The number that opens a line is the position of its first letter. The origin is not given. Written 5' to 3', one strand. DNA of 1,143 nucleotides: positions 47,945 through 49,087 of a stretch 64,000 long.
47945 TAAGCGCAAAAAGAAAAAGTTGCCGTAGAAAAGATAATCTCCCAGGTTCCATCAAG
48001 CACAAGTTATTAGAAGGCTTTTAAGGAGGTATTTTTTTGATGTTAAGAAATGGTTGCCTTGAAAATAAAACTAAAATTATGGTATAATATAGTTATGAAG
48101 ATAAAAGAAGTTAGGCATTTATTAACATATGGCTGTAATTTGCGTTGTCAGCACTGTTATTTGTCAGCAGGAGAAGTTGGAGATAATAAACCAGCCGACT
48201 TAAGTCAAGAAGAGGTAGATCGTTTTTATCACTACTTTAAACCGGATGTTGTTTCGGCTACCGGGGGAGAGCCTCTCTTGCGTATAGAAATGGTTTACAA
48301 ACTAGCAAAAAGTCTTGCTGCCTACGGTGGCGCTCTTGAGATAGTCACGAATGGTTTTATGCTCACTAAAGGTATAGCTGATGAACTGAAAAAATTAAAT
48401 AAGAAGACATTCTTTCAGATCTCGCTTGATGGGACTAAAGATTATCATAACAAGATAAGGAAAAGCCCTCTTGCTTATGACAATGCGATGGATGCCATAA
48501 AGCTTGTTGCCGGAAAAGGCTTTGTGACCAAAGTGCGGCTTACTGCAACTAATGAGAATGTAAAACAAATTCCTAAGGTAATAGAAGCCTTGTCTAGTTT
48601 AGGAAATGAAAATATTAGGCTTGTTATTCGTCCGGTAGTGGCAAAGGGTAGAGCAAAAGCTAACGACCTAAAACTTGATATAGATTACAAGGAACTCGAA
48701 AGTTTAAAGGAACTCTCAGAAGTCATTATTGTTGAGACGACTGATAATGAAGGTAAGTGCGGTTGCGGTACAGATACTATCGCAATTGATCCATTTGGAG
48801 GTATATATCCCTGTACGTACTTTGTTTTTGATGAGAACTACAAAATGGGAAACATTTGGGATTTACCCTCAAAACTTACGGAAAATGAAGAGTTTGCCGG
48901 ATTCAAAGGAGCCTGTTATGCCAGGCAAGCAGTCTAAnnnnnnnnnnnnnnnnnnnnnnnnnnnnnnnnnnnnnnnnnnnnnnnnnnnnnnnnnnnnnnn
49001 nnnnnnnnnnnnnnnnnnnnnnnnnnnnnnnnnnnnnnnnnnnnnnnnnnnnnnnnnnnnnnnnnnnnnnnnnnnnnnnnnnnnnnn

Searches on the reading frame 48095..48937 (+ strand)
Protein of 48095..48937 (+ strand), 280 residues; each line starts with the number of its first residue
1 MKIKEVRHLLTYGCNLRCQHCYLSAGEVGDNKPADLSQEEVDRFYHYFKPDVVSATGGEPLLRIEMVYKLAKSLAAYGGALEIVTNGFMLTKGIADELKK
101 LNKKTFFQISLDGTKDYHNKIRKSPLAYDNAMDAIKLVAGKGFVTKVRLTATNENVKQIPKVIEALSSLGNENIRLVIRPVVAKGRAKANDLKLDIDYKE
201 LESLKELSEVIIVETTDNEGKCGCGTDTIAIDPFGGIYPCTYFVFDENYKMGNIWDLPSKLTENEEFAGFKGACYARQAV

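Call 4: search_protein_families(library=ncbifam, proteins=[window:48095-48937:+], max_evalue=1)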
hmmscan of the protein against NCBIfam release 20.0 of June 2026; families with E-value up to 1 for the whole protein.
window:48095-48937:+ (280 aa): 81 families (the best 25 are shown)
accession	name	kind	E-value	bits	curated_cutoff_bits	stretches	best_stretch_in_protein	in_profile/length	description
NF047865.1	rSAM_PapB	equivalog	4.4e-26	91.9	340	1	7-256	6-281/330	PapB family radical SAM/SPASM ranthipeptide maturase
TIGR04546.1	rSAM_ahbC_deAc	equivalog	1.2e-24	86.8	650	1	10-202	45-233/390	12,18-didecarboxysiroheme deacetylase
TIGR04051.1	rSAM_NirJ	equivalog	9.8e-24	84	515.45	1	10-190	8-185/354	heme d1 biosynthesis radical SAM protein NirJ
TIGR03962.1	mycofact_rSAM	equivalog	7.5e-23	81.2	265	1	10-256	18-274/339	mycofactocin radical SAM maturase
TIGR04133.1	rSAM_w_lipo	hypoth_equivalog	1.1e-22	80.5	425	1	10-206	30-226/350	TIGR04133 family radical SAM/SPASM protein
TIGR04545.1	rSAM_ahbD_hemeb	equivalog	2.3e-22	79.9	500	1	10-199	6-195/339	heme b synthase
NF045574.1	sacti_mat_StsB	exception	1.8e-21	76.6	625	1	3-255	95-352/466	StsB family radical SAM/SPASM domain sactipeptide maturase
TIGR04054.1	rSAM_NirJ1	equivalog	3.8e-21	75.2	650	1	10-232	42-256/387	putative heme d1 biosynthesis radical SAM protein NirJ1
TIGR04347.1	pseudo_SAM_Halo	equivalog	1.2e-19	70.9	525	1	10-185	44-218/390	TIGR04347 family pseudo-SAM/SPASM protein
TIGR04340.1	rSAM_ACGX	hypoth_equivalog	1.6e-19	70.3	400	1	10-166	9-169/341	radical SAM/SPASM domain protein, ACGX system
NF038107.1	rSAM_NF038107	equivalog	3e-19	69.1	600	1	8-255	89-361/444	Cys-every-fifth radical SAM/SPASM peptide maturase CefB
TIGR03974.1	rSAM_six_Cys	equivalog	8e-19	67.8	425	2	222-269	347-394/451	thioether cross-link-forming SCIFF peptide maturase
TIGR04251.1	SCM_rSAM_ScmF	equivalog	8.4e-19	68.2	400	1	4-214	4-216/353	SynChlorMet cassette radical SAM/SPASM protein ScmF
TIGR03961.1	rSAM_PTO1314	hypoth_equivalog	2.8e-18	66.3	306.05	1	8-170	27-182/332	PTO1314 family radical SAM protein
TIGR04055.1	rSAM_NirJ2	equivalog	1.4e-17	64.2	500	1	11-189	7-182/326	putative heme d1 biosynthesis radical SAM protein NirJ2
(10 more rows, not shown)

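Call 5: search_protein_families(library=pfam, proteins=[window:48095-48937:+], max_evalue=1)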
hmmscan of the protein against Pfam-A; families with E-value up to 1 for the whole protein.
window:48095-48937:+ (280 aa): 4 families
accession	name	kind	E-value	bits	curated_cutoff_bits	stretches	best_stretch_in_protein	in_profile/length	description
PF04055.27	Radical_SAM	-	8.1e-23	81.8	29.5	1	10-165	3-165/166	Radical SAM superfamily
PF13353.11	Fer4_12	-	1.3e-06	29.1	22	1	9-116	10-118/137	4Fe-4S single cluster domain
PF13186.11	SPASM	-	0.0019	18.9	21.5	1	222-255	1-35/67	Iron-sulfur cluster-binding domain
PF13419.12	HAD_2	-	0.13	12.8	23.8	0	144-178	66-100/178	Haloacid dehalogenase-like hydrolase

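Call 17: search_protein_families(library=padloc, proteins=[window:48095-48937:+], max_evalue=1)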
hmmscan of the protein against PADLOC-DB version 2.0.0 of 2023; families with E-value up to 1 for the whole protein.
window:48095-48937:+ (280 aa): 3 families
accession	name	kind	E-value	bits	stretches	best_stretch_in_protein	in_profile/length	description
PDLC02903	pVip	-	3.1e-15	54.3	1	9-165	5-160/257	Viperins not associated with kinases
PDLC02904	pVip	-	5.4e-09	33.9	1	8-176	7-172/262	Viperins associated with kinases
PDLC02905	pVip-kinase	-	1.4e-05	22.5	1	2-218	180-404/474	Viperin-kinase fusion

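Call 24: find_homologous_proteins(query=window:48095-48937:+, max_evalue=1e-10)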
Query window:48095-48937:+ (280 aa): 68 proteins with E <= 1e-10 among 3753 candidates.
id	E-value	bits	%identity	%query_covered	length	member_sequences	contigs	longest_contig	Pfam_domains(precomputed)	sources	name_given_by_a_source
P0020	2.0e-185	633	100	100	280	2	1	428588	PF04055.28,PF13353.12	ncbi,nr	ncbi:MAG: radical SAM protein [bacterium]|nr:radical SAM protein [bacterium]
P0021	2.0e-106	374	60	99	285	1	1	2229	PF04055.28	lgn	-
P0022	7.1e-100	352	58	99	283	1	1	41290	PF04055.28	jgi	jgi:MoaA/NifB/PqqE/SkfB family radical SAM enzyme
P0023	8.5e-100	352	59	99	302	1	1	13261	PF13186.12,PF04055.28,PF13353.12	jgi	-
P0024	2.7e-97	344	57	99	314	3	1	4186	PF04055.28,PF13353.12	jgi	-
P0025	7.4e-97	342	57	99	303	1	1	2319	PF04055.28,PF13353.12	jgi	jgi:MoaA/NifB/PqqE/SkfB family radical SAM enzyme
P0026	5.0e-96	340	55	99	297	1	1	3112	PF04055.28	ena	-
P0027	3.2e-95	337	56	99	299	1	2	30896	PF13186.12,PF04055.28,PF13353.12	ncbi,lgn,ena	-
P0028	4.1e-95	337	57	99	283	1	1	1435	PF13186.12,PF04055.28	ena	-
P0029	3.4e-94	334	56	100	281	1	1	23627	PF04055.28,PF13353.12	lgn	-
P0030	2.1e-92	328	56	100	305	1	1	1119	PF04055.28,PF13353.12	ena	-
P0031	4.7e-92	327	55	99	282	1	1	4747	PF13186.12,PF04055.28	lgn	-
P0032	7.0e-89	316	55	99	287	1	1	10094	PF13186.12,PF04055.28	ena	-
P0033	8.4e-89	316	54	99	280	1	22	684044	PF04055.28,PF13353.12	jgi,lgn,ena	jgi:MoaA/NifB/PqqE/SkfB family radical SAM enzyme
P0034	2.0e-88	315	54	96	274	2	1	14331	PF04055.28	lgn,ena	-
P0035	3.1e-88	314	53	99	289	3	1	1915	PF04055.28,PF13353.12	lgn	-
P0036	1.7e-85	305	52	99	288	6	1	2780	PF04055.28,PF13353.12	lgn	-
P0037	2.0e-85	305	53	99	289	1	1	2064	PF04055.28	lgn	-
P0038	1.5e-83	299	51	99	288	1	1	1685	PF04055.28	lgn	-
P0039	1.6e-83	299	51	99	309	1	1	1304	PF04055.28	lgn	-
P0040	2.0e-83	298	51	99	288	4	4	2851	PF04055.28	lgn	-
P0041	3.6e-83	298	54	98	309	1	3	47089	PF13186.12,PF04055.28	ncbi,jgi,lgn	jgi:radical SAM protein with 4Fe4S-binding SPASM domain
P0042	4.0e-83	297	51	99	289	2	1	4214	PF04055.28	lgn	-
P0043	1.3e-82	296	51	99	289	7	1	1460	PF04055.28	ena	-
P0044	1.8e-82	295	49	100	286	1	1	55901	PF04055.28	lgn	-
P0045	3.6e-82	294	49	99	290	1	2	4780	PF04055.28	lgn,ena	-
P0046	4.7e-82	294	51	99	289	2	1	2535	PF04055.28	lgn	-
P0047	5.1e-82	294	54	88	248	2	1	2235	PF04055.28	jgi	-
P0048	5.6e-82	294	50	99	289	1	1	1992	PF04055.28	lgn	-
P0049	1.7e-81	292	50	99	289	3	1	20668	PF04055.28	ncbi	-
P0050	2.7e-81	291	51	99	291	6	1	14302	PF04055.28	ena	-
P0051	3.9e-81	291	50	99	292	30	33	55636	PF04055.28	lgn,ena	-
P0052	4.6e-81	291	55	87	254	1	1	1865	PF04055.28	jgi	jgi:uncharacterized protein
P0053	6.3e-81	290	54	91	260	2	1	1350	PF13186.12,PF04055.28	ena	-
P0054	6.3e-81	290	50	99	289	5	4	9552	PF04055.28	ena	-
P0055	1.0e-80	290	50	99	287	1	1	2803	PF04055.28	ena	-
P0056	1.3e-80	289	50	99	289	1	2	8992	PF04055.28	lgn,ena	-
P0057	1.4e-80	289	49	99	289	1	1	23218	PF04055.28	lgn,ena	-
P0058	1.9e-80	289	50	99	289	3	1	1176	PF04055.28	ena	-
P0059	2.5e-80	288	51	99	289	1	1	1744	PF04055.28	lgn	-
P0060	5.5e-80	287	51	99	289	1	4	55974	PF04055.28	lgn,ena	-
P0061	8.9e-80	286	49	100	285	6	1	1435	PF04055.28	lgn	-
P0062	1.0e-79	286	50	99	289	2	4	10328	PF04055.28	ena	-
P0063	3.6e-79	284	50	99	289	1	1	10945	PF04055.28,PF13353.12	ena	-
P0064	7.8e-79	283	49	99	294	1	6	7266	PF04055.28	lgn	-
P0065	2.7e-78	282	49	99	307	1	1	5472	PF04055.28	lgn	-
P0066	4.4e-77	278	47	99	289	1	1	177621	PF13186.12,PF04055.28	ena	-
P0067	6.4e-76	274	49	99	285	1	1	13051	PF13186.12,PF04055.28,PF13353.12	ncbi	-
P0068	8.5e-76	273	48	99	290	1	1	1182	PF04055.28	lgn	-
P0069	2.3e-75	272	48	98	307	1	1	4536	PF13186.12,PF04055.28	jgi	jgi:radical SAM protein with 4Fe4S-binding SPASM domain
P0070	6.4e-75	271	50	98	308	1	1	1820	PF04055.28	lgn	-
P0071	6.4e-75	271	52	91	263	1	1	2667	PF13186.12,PF04055.28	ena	-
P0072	8.0e-75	270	49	99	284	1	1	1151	PF04055.28,PF13353.12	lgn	-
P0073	4.5e-70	255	47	99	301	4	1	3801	PF04055.28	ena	-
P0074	5.8e-70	254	47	98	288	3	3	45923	PF04055.28,PF13353.12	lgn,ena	-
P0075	1.7e-62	230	51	78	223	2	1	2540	PF04055.28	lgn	-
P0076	1.9e-61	226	53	78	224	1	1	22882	PF04055.28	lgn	-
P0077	1.7e-57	213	42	98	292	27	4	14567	PF04055.28,PF13353.12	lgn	-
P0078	1.9e-15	75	30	89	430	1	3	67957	PF13186.12,PF04055.28,PF13353.12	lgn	-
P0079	2.6e-14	72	29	83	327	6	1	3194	PF13186.12,PF04055.28,PF13353.12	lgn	-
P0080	1.4e-12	66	32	71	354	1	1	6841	PF04055.28,PF13353.12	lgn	-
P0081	2.1e-12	66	28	92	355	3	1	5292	PF13186.12,PF04055.28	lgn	-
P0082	3.2e-11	62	27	88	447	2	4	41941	PF13186.12,PF04055.28,PF13353.12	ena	-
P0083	4.0e-11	61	32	70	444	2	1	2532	PF08369.17,PF13186.12,PF04055.28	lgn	-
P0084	5.9e-11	61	29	83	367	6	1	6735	PF04055.28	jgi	jgi:radical SAM protein with 4Fe4S-binding SPASM domain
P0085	6.1e-11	61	31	64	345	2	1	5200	PF04055.28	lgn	-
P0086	6.5e-11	61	27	70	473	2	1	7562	PF04055.28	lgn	-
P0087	8.0e-11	60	30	65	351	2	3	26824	PF13186.12,PF04055.28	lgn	-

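Call 26: find_encoding_contigs(protein=P0033, flank=6000, max_places=3)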
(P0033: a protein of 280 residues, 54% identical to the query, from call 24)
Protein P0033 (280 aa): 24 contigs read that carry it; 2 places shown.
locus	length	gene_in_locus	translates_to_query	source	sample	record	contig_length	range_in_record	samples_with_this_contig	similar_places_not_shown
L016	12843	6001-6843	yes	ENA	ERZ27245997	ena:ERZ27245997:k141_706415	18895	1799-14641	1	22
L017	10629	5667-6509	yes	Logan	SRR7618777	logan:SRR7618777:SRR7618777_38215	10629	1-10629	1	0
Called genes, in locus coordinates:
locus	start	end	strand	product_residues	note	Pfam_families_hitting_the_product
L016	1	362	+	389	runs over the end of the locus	-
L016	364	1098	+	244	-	-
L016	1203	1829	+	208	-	PF14528:LAGLIDADG_3 (weak)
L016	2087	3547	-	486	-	-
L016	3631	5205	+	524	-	PF00271:Helicase_C, PF20470:HTH_61 (faint), PF21280:Helicase_dom4_arc, PF14520:HHH_5 (faint)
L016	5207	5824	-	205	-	-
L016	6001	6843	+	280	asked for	PF04055:Radical_SAM, PF13353:Fer4_12 (faint)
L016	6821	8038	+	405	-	-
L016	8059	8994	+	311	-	PF04183:IucA_IucC (weak)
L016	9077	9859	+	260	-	-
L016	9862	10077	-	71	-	-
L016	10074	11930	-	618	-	PF00493:MCM (faint), PF01078:Mg_chelatase (weak), PF05496:RuvB_N (faint), PF20030:bpMoxR (faint), PF00158:Sigma54_activat, PF20436:LonB_AAA-LID (weak), PF05362:Lon_C, PF13541:ChlI, +3 more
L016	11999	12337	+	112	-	-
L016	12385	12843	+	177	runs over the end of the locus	PF00293:NUDIX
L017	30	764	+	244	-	-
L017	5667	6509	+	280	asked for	PF04055:Radical_SAM, PF13353:Fer4_12 (faint)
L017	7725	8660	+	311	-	PF04183:IucA_IucC (weak)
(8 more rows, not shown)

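Call 27: find_encoding_contigs(protein=P0066, flank=6000, max_places=2)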
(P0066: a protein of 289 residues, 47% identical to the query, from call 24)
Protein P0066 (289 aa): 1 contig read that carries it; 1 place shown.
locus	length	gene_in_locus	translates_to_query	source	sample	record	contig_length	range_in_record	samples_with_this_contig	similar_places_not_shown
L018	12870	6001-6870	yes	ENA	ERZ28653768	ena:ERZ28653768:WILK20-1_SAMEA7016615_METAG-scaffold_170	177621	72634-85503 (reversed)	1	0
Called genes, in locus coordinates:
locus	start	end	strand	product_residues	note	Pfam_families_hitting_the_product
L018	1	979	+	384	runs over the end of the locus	-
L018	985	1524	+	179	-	-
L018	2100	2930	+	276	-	-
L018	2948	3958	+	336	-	-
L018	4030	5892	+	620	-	PF13292:DXP_synthase_N, PF02775:TPP_enzyme_C (faint), PF02779:Transket_pyr, PF02780:Transketolase_C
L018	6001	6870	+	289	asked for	PF04055:Radical_SAM, PF13186:SPASM (faint)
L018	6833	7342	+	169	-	PF18765:Polbeta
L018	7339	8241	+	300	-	PF04183:IucA_IucC (weak)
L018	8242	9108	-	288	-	PF00126:HTH_1, PF03466:LysR_substrate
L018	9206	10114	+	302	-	-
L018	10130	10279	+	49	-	-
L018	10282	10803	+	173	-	-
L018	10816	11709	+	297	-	-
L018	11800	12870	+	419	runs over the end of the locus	PF00089:Trypsin, PF13365:Trypsin_2, PF00595:PDZ (weak), PF13180:PDZ_2 (weak)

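Call 28: find_encoding_contigs(protein=P0022, flank=6000, max_places=2)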
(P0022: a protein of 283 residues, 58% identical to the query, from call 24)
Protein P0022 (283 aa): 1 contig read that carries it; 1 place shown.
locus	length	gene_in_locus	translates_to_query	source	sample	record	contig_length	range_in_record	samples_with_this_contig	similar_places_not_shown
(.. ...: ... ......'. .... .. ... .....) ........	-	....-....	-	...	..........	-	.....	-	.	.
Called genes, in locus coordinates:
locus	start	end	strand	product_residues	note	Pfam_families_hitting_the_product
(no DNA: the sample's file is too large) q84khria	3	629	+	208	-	?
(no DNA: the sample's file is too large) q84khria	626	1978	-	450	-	PF04055:Radical_SAM, PF16199:Radical_SAM_C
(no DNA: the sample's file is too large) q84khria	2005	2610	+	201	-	PF13489:Methyltransf_23, PF13847:Methyltransf_31, PF08241:Methyltransf_11, PF08242:Methyltransf_12, PF13649:Methyltransf_25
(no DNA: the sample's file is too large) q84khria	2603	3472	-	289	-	-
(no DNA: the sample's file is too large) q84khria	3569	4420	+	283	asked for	PF04055:Radical_SAM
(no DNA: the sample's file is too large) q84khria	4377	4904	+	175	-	-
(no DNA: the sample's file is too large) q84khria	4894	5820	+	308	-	PF04183:IucA_IucC (weak)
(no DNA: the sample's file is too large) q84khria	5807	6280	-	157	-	-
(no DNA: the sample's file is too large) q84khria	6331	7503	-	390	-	PF13847:Methyltransf_31 (weak)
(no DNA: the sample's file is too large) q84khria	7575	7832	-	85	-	-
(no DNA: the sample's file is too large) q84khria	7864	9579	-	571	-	PF08915:tRNA-Thr_ED, PF00587:tRNA-synt_2b, PF03129:HGTP_anticodon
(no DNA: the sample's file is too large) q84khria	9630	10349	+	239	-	PF06745:ATPase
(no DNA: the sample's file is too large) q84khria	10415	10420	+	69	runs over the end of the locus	-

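Call 35: search_solved_structures(query=A2, max_evalue=0.001)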
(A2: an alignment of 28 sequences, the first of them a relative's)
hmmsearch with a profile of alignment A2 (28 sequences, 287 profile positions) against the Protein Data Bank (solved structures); distinct sequences matched with E-value up to 0.001: 21.
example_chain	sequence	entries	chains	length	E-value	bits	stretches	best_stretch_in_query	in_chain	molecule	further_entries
5wgg_A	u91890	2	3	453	1.7e-20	76.8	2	14-171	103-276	Radical SAM domain protein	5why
6efn_A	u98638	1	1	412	5.4e-20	75.1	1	14-205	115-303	Sporulation killing factor maturation protein SkfB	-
4k37_A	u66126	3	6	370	1e-10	44.6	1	17-171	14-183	Anaerobic sulfatase-maturating enzyme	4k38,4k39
4k36_A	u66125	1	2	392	1.3e-10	44.4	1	17-171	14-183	Anaerobic sulfatase-maturating enzyme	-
1tv7_A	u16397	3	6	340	1.3e-09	41.1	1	7-207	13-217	Molybdenum cofactor biosynthesis protein A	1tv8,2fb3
8ai6_A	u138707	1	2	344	3.6e-09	39.6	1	15-122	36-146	Putative peptide biosynthesis protein YydG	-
7vob_C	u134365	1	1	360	4.3e-09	39.3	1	57-173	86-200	Cytosylglucuronate decarboxylase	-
8ai3_A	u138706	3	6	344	4.4e-09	39.3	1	15-121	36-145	Putative peptide biosynthesis protein YydG | Radical SAM core domain-containing protein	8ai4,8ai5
7voc_C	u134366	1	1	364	4.4e-09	39.3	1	57-173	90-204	Cytosylglucuronate decarboxylase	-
2fb2_A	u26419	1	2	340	4.6e-09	39.3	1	14-207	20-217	Molybdenum cofactor biosynthesis protein A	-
8ai1_A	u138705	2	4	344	4.8e-09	39.2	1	15-122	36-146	Putative peptide biosynthesis protein YydG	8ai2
8vpo_A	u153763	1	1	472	1.2e-05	28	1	5-178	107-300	Radical SAM core domain-containing protein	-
9dfn_A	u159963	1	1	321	3.8e-05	26.4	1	10-178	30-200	Radical SAM core domain-containing protein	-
9dfu_A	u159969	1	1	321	8.4e-05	25.3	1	13-178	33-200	Radical SAM core domain-containing protein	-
9gm3_A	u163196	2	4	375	0.00032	23.4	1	14-137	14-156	ChlB radical SAM domain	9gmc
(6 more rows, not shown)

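Call 43: search_protein_families(library=pfam, proteins=[L016:6821-8038:+, L018:6833-7342:+], max_evalue=0.1)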
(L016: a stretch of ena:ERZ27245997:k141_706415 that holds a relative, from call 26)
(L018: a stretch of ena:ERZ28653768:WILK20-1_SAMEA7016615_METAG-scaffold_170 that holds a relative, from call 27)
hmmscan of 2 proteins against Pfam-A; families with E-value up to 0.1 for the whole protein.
L016:6821-8038:+ (405 aa): 1 family
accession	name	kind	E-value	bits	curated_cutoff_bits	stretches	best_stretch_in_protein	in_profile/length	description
PF06922.16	CTV_P13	-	0.06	13.9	25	0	232-264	17-49/119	Citrus tristeza virus P13 protein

L018:6833-7342:+ (169 aa): 3 families
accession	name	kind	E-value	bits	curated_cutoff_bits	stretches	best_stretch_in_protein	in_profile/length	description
PF18765.7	Polbeta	-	1.7e-08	34.9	26.9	1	26-103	1-79/93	Polymerase beta, Nucleotidyltransferase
PF01909.29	NTP_transf_2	-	0.0012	19.6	21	1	26-83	2-63/93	Nucleotidyltransferase domain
PF22600.2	MTPAP-like_central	-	0.0012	19.3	27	1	1-96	5-99/139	Poly(A) RNA polymerase, mitochondrial-like, central palm domain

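Call 64: search_protein_families(library=phrogs, proteins=[window:48095-48937:+, L016:6821-8038:+, L018:6833-7342:+], max_evalue=0.01)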
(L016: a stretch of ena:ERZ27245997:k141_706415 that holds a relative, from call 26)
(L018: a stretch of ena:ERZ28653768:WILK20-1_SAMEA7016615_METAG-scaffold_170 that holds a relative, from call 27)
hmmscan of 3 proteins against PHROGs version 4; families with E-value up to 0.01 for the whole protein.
window:48095-48937:+ (280 aa): 8 families
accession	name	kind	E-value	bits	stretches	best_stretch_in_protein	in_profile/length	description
phrog_1802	-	other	1.1e-30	108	1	1-254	41-331/556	radical SAM domain-containing protein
phrog_2076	-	moron, auxiliary metabolic gene and host takeover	6.7e-08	33.3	1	11-144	38-180/247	QueE-like radical SAM domain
phrog_14086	-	other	2.5e-06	28.1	1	12-124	95-216/353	radical SAM domain-containing protein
phrog_27668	-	unknown function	1.3e-05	25.6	1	11-176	13-171/335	-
phrog_15140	-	other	0.0007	19.6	1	48-164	129-250/366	radical SAM domain-containing protein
phrog_31524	-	unknown function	0.0011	19.6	1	4-106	3-99/190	-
phrog_19488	-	other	0.005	17.4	0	2-70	48-122/319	radical SAM domain-containing protein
phrog_626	-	DNA, RNA and nucleotide metabolism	0.0062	17.1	0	11-97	23-116/164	anaerobic ribonucleotide reductase small subunit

L016:6821-8038:+ (405 aa): 0 families

L018:6833-7342:+ (169 aa): 0 families

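Call 72: predict_structure(alignment_id=A2)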
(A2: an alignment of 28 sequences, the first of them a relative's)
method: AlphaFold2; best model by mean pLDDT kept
length: 280 residues; sequences in the alignment: 28
mean_pLDDT: 91.1   pTM: 0.90
mean pLDDT of the five models: 91.1, 91.1, 90.5, 90.4, 88.5
residues with pLDDT >= 90: 203; 70-90: 59; 50-70: 17; < 50: 1
segments of 3 or more residues with pLDDT < 50: none
pLDDT, mean of each block of 10 residues (from residue 1): 90 93 78 91 97 94 97 98 98 98 98 98 98 98 98 97 98 95 91 89 92 74 70 93 87 92 77 70
secondary structure, 60 per line:
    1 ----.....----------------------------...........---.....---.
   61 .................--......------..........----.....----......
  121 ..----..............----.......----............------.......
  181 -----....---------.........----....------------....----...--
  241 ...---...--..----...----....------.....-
elements in order: E5-9 H38-48 E52-56 H60-77 E80-85 H92-101 E106-110 H115-122 H127-140 E145-151 H156-167 E174-180 H186-189 H199-207 E212-215 E228-231 E236-238 H265-268 H275-279
